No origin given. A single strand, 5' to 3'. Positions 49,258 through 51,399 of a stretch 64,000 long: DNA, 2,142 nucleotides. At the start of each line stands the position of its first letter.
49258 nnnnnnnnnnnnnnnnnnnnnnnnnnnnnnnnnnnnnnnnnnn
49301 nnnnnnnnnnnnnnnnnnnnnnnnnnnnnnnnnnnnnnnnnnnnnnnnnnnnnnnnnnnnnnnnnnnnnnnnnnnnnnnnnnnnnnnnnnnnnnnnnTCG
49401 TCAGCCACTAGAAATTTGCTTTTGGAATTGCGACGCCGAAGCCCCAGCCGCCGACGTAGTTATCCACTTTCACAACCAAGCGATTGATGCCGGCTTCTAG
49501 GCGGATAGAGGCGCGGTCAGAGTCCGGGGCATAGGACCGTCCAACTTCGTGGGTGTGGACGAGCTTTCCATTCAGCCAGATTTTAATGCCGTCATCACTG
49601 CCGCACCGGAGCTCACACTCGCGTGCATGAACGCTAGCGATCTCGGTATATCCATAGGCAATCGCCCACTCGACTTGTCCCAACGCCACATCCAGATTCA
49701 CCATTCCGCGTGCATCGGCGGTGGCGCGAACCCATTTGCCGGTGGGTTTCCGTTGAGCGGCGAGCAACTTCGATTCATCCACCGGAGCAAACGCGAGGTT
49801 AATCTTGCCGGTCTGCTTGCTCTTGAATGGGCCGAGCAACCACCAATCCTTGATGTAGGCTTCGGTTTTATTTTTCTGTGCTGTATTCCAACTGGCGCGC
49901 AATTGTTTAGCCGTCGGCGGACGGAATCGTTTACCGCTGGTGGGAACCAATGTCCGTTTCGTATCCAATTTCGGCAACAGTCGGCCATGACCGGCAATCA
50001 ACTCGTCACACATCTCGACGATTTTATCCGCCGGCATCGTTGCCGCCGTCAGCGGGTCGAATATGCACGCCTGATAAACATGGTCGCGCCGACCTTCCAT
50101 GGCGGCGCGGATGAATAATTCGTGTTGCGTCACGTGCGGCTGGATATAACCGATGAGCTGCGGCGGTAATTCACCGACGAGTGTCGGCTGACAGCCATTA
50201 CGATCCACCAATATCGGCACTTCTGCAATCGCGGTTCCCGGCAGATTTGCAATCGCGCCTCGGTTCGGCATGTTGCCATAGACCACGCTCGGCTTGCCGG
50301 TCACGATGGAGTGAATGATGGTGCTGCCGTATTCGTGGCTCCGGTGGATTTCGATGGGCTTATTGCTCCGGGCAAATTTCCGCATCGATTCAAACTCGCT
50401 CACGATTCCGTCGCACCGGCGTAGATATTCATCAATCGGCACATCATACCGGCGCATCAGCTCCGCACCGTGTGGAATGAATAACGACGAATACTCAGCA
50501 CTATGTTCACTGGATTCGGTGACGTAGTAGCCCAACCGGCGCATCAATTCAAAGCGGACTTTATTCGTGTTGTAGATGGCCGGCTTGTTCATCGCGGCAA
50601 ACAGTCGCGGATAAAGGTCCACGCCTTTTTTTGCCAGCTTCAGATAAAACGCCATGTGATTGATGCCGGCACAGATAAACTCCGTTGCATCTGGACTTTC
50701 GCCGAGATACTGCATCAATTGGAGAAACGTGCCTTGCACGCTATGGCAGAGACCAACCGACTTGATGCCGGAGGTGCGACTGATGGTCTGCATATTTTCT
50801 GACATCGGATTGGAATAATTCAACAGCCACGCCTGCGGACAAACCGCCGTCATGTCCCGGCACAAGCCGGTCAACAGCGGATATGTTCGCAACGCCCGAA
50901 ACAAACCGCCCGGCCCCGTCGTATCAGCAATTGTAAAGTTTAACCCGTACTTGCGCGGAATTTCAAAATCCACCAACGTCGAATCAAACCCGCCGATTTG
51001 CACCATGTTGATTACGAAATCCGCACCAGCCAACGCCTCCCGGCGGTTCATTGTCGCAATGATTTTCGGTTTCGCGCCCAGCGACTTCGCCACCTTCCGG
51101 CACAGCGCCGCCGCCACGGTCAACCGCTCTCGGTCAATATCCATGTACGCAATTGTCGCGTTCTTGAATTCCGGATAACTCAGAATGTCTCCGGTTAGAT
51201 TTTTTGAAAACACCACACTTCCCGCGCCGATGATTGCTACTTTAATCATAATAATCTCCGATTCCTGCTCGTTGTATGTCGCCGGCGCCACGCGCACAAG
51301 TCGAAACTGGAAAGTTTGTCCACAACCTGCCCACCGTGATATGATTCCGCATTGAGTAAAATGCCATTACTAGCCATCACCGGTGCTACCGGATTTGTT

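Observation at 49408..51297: GH4 glycosidase fused to a C-terminal PA14-like domain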

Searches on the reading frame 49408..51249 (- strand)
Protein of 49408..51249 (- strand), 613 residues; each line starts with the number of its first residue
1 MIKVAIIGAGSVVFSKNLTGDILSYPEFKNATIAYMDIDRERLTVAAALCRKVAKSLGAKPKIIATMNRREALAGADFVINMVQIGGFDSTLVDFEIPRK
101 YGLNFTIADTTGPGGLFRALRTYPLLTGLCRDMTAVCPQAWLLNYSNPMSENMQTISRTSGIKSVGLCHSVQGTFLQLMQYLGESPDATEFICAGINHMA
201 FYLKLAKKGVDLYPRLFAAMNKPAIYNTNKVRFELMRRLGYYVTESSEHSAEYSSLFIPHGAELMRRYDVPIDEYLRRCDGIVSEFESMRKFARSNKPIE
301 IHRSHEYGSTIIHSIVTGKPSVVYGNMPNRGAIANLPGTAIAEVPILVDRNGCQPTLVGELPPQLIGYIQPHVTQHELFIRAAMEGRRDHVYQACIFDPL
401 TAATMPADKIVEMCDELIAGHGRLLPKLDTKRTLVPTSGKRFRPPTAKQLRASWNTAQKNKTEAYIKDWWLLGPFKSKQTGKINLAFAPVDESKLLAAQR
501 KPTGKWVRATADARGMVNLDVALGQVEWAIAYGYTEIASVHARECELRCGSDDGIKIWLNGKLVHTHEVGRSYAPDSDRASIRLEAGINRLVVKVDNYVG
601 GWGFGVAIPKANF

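Call 3: search_protein_families(library=pfam, proteins=[window:49408-51249:-], max_evalue=1)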
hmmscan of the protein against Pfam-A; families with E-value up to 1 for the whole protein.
window:49408-51249:- (613 aa): 2 families
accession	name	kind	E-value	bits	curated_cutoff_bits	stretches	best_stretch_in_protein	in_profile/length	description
PF02056.22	Glyco_hydro_4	-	8.6e-58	195.3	23.2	1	3-182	1-181/183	Family 4 glycosyl hydrolase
PF11975.13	Glyco_hydro_4C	-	1.7e-53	182.2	24.1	1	193-401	1-211/211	Family 4 glycosyl hydrolase C-terminal domain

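Call 5: find_homologous_proteins(query=window:49408-51249:-, max_evalue=0.00001)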
Query window:49408-51249:- (613 aa): 8000 proteins with E <= 0.00001 among 8000 candidates; the best 120 are listed.
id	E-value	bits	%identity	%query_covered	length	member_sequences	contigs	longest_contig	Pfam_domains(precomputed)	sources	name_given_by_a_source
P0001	0.0e+0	1414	100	100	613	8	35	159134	PF11975.14,PF02056.23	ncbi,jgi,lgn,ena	-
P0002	0.0e+0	1228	84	100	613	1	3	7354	PF11975.14,PF02056.23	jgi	-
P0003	0.0e+0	1213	84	100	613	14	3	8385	PF11975.14,PF02056.23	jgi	-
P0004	0.0e+0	1162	80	99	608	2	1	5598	PF11975.14,PF02056.23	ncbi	-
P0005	0.0e+0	1154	78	100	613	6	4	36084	PF11975.14,PF02056.23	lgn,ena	-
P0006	0.0e+0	1147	79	100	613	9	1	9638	PF11975.14,PF02056.23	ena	-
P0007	0.0e+0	1129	78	100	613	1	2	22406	PF11975.14,PF02056.23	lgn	-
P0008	0.0e+0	1030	73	100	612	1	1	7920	PF11975.14,PF02056.23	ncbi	-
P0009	0.0e+0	1027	71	100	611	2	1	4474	PF11975.14,PF02056.23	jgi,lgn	jgi:alpha-galactosidase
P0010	0.0e+0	1024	71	100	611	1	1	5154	PF11975.14,PF02056.23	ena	-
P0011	2.2e-296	1002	70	100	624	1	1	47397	PF11975.14,PF02056.23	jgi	jgi:alpha-galactosidase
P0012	4.3e-294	994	70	100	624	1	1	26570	PF11975.14,PF02056.23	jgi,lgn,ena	-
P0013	9.3e-294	993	71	100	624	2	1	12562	PF11975.14,PF02056.23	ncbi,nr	ncbi:MAG TPA: alpha-glucosidase/alpha-galactosidase [Planctomycetota bacterium]|nr:alpha-glucosidase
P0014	9.9e-294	993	70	100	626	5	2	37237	PF11975.14,PF02056.23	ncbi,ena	-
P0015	1.0e-293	993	70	100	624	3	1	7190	PF11975.14,PF02056.23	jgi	jgi:alpha-galactosidase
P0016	2.3e-293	992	70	99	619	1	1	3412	PF11975.14,PF02056.23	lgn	-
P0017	7.4e-292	987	70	100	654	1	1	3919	PF11975.14,PF02056.23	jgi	jgi:alpha-galactosidase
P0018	1.0e-291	987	69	100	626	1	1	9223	PF11975.14,PF02056.23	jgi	jgi:alpha-galactosidase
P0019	4.9e-291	984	70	100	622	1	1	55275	PF11975.14,PF02056.23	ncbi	-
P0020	5.4e-291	984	70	99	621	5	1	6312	PF11975.14,PF02056.23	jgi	jgi:alpha-galactosidase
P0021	3.0e-289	979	69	100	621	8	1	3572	PF11975.14,PF02056.23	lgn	-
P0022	5.6e-289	978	69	99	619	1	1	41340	PF11975.14,PF02056.23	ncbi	-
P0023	1.4e-288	976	69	100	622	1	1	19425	PF11975.14,PF02056.23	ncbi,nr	ncbi:MAG: alpha-glucosidase/alpha-galactosidase [Cytophagales bacterium]|nr:alpha-glucosidase/alpha-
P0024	1.7e-288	976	71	99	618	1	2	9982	PF11975.14,PF02056.23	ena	-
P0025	2.4e-288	975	70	100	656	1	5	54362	PF11975.14,PF02056.23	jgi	jgi:alpha-galactosidase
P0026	3.9e-288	975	69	100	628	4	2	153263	PF11975.14,PF02056.23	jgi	jgi:alpha-galactosidase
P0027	1.4e-287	973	68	100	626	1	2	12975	PF11975.14,PF02056.23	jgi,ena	-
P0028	2.1e-287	972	70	100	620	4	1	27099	PF11975.14,PF02056.23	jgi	-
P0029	1.0e-286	970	70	100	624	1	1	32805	PF11975.14,PF02056.23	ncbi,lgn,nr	ncbi:MAG: alpha-glucosidase/alpha-galactosidase [Planctomycetes bacterium]|nr:alpha-glucosidase/alph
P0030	2.2e-286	969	69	100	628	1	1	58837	PF11975.14,PF02056.23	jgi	jgi:alpha-galactosidase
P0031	3.0e-286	969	69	100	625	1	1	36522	PF11975.14,PF02056.23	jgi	-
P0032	5.5e-286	968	68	100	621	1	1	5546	PF11975.14,PF02056.23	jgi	-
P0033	1.4e-285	966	68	100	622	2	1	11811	PF11975.14,PF02056.23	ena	-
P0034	2.6e-285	965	68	100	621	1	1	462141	PF11975.14,PF02056.23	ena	-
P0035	4.0e-285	965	69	100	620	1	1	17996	PF11975.14,PF02056.23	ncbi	-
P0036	4.2e-285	965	68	100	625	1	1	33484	PF11975.14,PF02056.23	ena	-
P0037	7.8e-285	964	68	100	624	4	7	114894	PF11975.14,PF02056.23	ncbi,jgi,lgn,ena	-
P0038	8.0e-285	964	69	100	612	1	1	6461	PF11975.14,PF02056.23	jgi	jgi:alpha-galactosidase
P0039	8.1e-285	964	68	100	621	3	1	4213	PF11975.14,PF02056.23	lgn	-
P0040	9.8e-285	964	68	100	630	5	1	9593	PF11975.14,PF02056.23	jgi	jgi:alpha-galactosidase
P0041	1.1e-284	963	68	100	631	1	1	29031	PF11975.14,PF02056.23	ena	-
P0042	3.9e-284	962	69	99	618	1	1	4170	PF11975.14,PF02056.23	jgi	jgi:alpha-galactosidase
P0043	8.4e-284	960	68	100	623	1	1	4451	PF11975.14,PF02056.23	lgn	-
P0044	1.2e-283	960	67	99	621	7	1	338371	PF11975.14,PF02056.23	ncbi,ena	-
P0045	1.4e-283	960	68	100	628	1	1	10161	PF11975.14,PF02056.23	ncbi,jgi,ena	jgi:alpha-galactosidase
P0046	1.5e-283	960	68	99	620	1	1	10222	PF11975.14,PF02056.23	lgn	-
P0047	1.6e-283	960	68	100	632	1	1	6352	PF11975.14,PF02056.23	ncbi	-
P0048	2.2e-283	959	67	100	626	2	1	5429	PF11975.14,PF02056.23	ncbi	-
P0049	3.0e-283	959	68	100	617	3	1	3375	PF11975.14,PF02056.23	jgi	jgi:alpha-galactosidase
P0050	4.9e-283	958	67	100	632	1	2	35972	PF11975.14,PF02056.23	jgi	jgi:alpha-galactosidase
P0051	5.0e-283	958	69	100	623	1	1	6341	PF11975.14,PF02056.23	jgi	jgi:alpha-galactosidase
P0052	5.6e-283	958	68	100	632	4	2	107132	PF11975.14,PF02056.23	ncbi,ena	-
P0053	6.3e-283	958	68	99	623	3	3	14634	PF11975.14,PF02056.23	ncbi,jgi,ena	jgi:alpha-galactosidase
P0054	8.2e-283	957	68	100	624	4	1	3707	PF11975.14,PF02056.23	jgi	-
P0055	8.5e-283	957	72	94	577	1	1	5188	PF11975.14,PF02056.23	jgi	jgi:alpha-galactosidase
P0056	9.2e-283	957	67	100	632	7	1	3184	PF11975.14,PF02056.23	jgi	-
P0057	1.9e-282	956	68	99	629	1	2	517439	PF11975.14,PF02056.23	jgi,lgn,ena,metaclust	metaclust:\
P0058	1.9e-282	956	69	99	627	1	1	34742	PF11975.14,PF02056.23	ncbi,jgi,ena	jgi:alpha-galactosidase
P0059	2.6e-282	956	68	99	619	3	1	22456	PF11975.14,PF02056.23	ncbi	-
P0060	4.2e-282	955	68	100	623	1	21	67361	PF11975.14,PF02056.23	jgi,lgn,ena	-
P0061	5.9e-282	954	67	100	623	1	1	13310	PF11975.14,PF02056.23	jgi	jgi:alpha-galactosidase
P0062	9.1e-282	954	67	100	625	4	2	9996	PF11975.14,PF02056.23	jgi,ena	-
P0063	9.9e-282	954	68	100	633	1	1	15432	PF11975.14,PF02056.23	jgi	jgi:alpha-galactosidase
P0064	1.1e-281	954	67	100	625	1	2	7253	PF11975.14,PF02056.23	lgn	-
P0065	1.5e-281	953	68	99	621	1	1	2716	PF11975.14,PF02056.23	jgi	jgi:alpha-galactosidase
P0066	1.6e-281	953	68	100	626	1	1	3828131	PF11975.14,PF02056.23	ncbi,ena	-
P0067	1.8e-281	953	67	100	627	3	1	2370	PF11975.14,PF02056.23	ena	-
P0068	2.0e-281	953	69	100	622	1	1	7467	PF11975.14,PF02056.23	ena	-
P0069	3.8e-281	952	67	100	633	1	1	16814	PF11975.14,PF02056.23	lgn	-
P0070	5.5e-281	951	68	100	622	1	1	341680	PF11975.14,PF02056.23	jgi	jgi:alpha-galactosidase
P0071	6.1e-281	951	68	100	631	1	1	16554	PF11975.14,PF02056.23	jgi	jgi:alpha-galactosidase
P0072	1.1e-280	950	68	100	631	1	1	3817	PF11975.14,PF02056.23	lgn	-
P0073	1.4e-280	950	68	100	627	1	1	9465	PF11975.14,PF02056.23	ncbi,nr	ncbi:MAG: alpha-glucosidase/alpha-galactosidase [Planctomycetota bacterium]|nr:alpha-glucosidase/alp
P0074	1.8e-280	949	67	100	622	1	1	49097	PF11975.14,PF02056.23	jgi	jgi:alpha-galactosidase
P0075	1.9e-280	949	69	100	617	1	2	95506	PF11975.14,PF02056.23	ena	-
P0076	2.5e-280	949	68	100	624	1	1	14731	PF11975.14,PF02056.23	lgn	-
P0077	3.0e-280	949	68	100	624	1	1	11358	PF11975.14,PF02056.23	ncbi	-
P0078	3.4e-280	949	67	100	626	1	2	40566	PF11975.14,PF02056.23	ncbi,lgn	-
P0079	3.9e-280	948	68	100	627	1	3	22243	PF11975.14,PF02056.23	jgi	jgi:alpha-galactosidase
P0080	4.9e-280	948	68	100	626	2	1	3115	PF11975.14,PF02056.23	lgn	-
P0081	6.4e-280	948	67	100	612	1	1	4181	PF11975.14,PF02056.23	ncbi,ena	-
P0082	6.8e-280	948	68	100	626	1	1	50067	PF11975.14,PF02056.23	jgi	jgi:alpha-galactosidase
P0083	8.1e-280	947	68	100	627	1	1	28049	PF11975.14,PF02056.23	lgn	-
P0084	8.3e-280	947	68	100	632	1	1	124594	PF11975.14,PF02056.23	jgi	jgi:alpha-galactosidase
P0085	8.6e-280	947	63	100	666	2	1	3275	PF11975.14,PF02056.23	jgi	-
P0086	8.8e-280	947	67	100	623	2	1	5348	PF11975.14,PF02056.23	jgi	jgi:alpha-galactosidase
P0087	1.1e-279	947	69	100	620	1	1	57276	PF11975.14,PF02056.23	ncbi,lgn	-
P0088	1.3e-279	947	67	100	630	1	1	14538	PF11975.14,PF02056.23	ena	-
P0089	2.2e-279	946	68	100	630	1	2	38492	PF11975.14,PF02056.23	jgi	jgi:alpha-galactosidase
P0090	2.6e-279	946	68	100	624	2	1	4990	PF11975.14,PF02056.23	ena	-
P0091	2.7e-279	946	67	100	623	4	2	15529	PF11975.14,PF02056.23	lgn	-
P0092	2.8e-279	946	67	100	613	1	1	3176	PF11975.14,PF02056.23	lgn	-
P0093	2.9e-279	946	66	100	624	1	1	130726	PF11975.14,PF02056.23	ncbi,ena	-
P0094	3.3e-279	945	67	100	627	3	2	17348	PF11975.14,PF02056.23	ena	-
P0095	3.8e-279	945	68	100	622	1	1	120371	PF11975.14,PF02056.23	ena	-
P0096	4.0e-279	945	65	100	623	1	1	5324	PF11975.14,PF02056.23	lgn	-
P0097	4.8e-279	945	67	100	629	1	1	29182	PF11975.14,PF02056.23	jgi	jgi:alpha-galactosidase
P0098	5.4e-279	945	67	100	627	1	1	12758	PF11975.14,PF02056.23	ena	-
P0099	8.9e-279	944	67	100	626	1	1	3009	PF11975.14,PF02056.23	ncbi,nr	ncbi:MAG TPA: alpha-glucosidase/alpha-galactosidase [Abditibacteriaceae bacterium]|nr:alpha-glucosid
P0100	9.8e-279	944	67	100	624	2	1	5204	PF11975.14,PF02056.23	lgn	-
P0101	1.1e-278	944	67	99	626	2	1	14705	PF11975.14,PF02056.23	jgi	-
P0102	1.4e-278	943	67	100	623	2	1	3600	PF11975.14,PF02056.23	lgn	-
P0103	1.8e-278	943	68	100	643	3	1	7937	PF11975.14,PF02056.23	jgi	-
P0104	2.7e-278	942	67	99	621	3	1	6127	PF11975.14,PF02056.23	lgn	-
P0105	2.8e-278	942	67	100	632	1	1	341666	PF11975.14,PF02056.23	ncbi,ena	-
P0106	4.5e-278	942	67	100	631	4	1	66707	PF11975.14,PF02056.23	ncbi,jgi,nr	ncbi:MAG TPA: alpha-glucosidase/alpha-galactosidase [Tepidisphaeraceae bacterium]|jgi:alpha-galactos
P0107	6.6e-278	941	66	100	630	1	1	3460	PF11975.14,PF02056.23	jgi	-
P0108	7.2e-278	941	67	99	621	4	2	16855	PF11975.14,PF02056.23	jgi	jgi:alpha-galactosidase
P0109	7.6e-278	941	67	100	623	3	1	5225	PF11975.14,PF02056.23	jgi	jgi:alpha-galactosidase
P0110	9.1e-278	941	67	100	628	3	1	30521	PF11975.14,PF02056.23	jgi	jgi:alpha-galactosidase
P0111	1.1e-277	940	67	100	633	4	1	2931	PF11975.14,PF02056.23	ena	-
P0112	1.3e-277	940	66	99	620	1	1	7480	PF11975.14,PF02056.23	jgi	-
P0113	1.7e-277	940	67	99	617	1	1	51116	PF11975.14,PF02056.23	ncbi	-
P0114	1.8e-277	940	68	100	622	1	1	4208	PF11975.14,PF02056.23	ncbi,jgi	jgi:alpha-galactosidase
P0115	2.2e-277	939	67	100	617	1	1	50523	PF11975.14,PF02056.23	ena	-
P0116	2.6e-277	939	66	99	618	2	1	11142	PF11975.14,PF02056.23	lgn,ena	-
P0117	3.2e-277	939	63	100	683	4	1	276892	PF11975.14,PF02056.23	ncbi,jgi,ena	ncbi:MAG TPA: alpha-glucosidase/alpha-galactosidase [Abditibacteriaceae bacterium]|jgi:alpha-galacto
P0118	7.2e-277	938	66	99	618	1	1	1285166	PF11975.14,PF02056.23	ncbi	-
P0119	7.4e-277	938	67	100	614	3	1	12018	PF11975.14,PF02056.23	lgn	-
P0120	9.4e-277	937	67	100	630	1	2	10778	PF11975.14,PF02056.23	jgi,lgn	-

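Call 6: search_solved_structures(query=window:49408-51249:-, max_evalue=0.01, show_alignments=1)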
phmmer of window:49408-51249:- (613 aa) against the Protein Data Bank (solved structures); distinct sequences matched with E-value up to 0.01: 14.
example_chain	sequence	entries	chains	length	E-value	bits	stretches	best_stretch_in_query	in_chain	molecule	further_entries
5c3m_A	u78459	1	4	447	4.8e-47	163.7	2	2-217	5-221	Putative 6-phospho-beta-glucosidase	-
1s6y_A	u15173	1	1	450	4.1e-46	160.6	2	2-217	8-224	6-phospho-beta-glucosidase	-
3fef_A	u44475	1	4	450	6.3e-39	136.8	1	2-402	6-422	Putative glucosidase lplD, ALPHA-GALACTURONIDASE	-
1obb_A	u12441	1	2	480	1.6e-38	135.5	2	2-216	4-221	ALPHA-GLUCOSIDASE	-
3u95_A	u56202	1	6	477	2.1e-27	98.8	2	3-218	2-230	Glycoside hydrolase, family 4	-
7br4_A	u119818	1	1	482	3.2e-27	98.2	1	2-218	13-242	Alpha-glucosidase, putative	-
1u8x_X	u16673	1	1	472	5.2e-27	97.5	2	5-218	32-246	Maltose-6'-phosphate glucosidase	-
1vjt_A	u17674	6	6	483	9.1e-27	96.7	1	2-218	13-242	alpha-glucosidase | Alpha-glucosidase, putative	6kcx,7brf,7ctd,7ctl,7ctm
6wbt_A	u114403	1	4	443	2.5e-24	88.6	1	2-421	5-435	cellulase IBT99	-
6dux_A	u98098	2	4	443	3.2e-22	81.7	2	4-217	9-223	6-phospho-alpha-glucosidase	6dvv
1up6_A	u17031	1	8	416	2e-15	59.2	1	2-220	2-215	6-PHOSPHO-BETA-GLUCOSIDASE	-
1up7_A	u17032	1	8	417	2e-15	59.2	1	2-220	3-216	6-PHOSPHO-BETA-GLUCOSIDASE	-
1up4_A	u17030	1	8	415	2.4e-15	58.9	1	3-220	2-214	6-PHOSPHO-BETA-GLUCOSIDASE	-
6vc6_A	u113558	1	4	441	7.6e-13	50.7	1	3-218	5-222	6-phospho-alpha-glucosidase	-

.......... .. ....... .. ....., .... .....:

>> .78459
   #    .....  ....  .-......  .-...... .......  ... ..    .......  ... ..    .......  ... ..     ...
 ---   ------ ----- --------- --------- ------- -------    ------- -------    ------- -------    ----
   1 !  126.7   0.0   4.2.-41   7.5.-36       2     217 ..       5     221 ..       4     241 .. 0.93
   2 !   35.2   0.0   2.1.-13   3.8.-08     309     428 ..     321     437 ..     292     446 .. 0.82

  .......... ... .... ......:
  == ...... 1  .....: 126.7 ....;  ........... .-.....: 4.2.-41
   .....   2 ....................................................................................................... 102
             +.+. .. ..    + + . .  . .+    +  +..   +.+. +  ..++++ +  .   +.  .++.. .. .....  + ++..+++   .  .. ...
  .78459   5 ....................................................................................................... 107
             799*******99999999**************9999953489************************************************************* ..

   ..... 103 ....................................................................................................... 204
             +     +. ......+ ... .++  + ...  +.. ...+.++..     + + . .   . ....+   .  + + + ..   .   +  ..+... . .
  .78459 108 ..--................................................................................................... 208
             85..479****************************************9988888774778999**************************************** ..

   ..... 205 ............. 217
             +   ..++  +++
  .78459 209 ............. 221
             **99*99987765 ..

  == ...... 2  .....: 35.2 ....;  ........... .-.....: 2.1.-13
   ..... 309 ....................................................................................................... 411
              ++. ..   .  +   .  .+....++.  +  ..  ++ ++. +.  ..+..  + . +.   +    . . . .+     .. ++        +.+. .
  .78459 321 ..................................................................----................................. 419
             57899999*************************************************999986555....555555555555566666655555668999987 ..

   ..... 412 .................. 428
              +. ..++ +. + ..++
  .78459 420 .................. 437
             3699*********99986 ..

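Call 27: predict_structure(alignment_id=A2)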
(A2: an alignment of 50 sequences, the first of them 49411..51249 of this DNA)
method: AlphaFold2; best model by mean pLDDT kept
length: 613 residues; sequences in the alignment: 50
mean_pLDDT: 88.3   pTM: 0.76
mean pLDDT of the five models: 88.3, 85.9, 85.1, 83.9, 83.7
residues with pLDDT >= 90: 348; 70-90: 232; 50-70: 31; < 50: 2
segments of 3 or more residues with pLDDT < 50: none
pLDDT, mean of each block of 10 residues (from residue 1): 86 84 94 94 91 95 96 97 73 90 85 92 95 97 93 96 91 88 90 93 94 93 81 85 87 84 81 77 78 86 81 96 95 96 96 95 92 95 96 94 93 96 92 91 90 80 81 89 87 71 76 86 86 85 78 92 86 83 81 85 85 44
secondary structure, 60 per line:
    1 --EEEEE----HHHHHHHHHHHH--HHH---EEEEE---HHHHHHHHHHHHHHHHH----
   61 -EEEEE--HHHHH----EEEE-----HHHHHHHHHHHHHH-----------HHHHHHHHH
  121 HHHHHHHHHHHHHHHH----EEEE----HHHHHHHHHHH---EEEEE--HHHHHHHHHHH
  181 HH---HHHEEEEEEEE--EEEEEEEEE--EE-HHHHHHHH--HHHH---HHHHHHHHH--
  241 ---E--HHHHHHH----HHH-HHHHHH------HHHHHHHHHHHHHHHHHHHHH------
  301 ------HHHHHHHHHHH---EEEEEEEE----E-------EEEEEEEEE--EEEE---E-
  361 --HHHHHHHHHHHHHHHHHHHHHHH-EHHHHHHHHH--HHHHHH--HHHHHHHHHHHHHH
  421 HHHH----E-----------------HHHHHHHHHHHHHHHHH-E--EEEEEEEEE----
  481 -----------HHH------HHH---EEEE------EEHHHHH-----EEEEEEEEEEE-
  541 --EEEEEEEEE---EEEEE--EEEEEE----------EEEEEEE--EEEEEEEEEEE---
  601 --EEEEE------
elements in order: E3-7 H12-23 E32-36 H40-56 E62-66 H69-73 E78-81 H87-100 H112-136 E141-144 H149-159 E163-167 H170-182 E189-196 E199-207 H213-220 H223-226 H230-238 H247-253 H262-267 H274-294 H307-317 E321-328 E341-349 E352-355 H363-385 H388-396 H399-404 H407-424 H447-463 E468-476 E507-510 H519-523 E529-539 E543-551 E555-559 E562-567 E578-584 E587-597 E603-607

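Call 34: search_protein_families(library=ncbifam, proteins=[window:49411-51249:-], max_evalue=0.1)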
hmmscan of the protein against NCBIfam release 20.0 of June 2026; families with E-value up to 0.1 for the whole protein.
window:49411-51249:- (613 aa): 2 families
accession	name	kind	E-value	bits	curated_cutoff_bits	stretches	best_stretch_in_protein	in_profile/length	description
NF011657.0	PRK15076.1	subfamily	9.6e-167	554.9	486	1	1-429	2-430/432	alpha-galactosidase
NF041089.1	alpha_gluc_AglA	equivalog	3e-47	161.5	650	2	2-222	1-224/464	alpha-glucosidase AglA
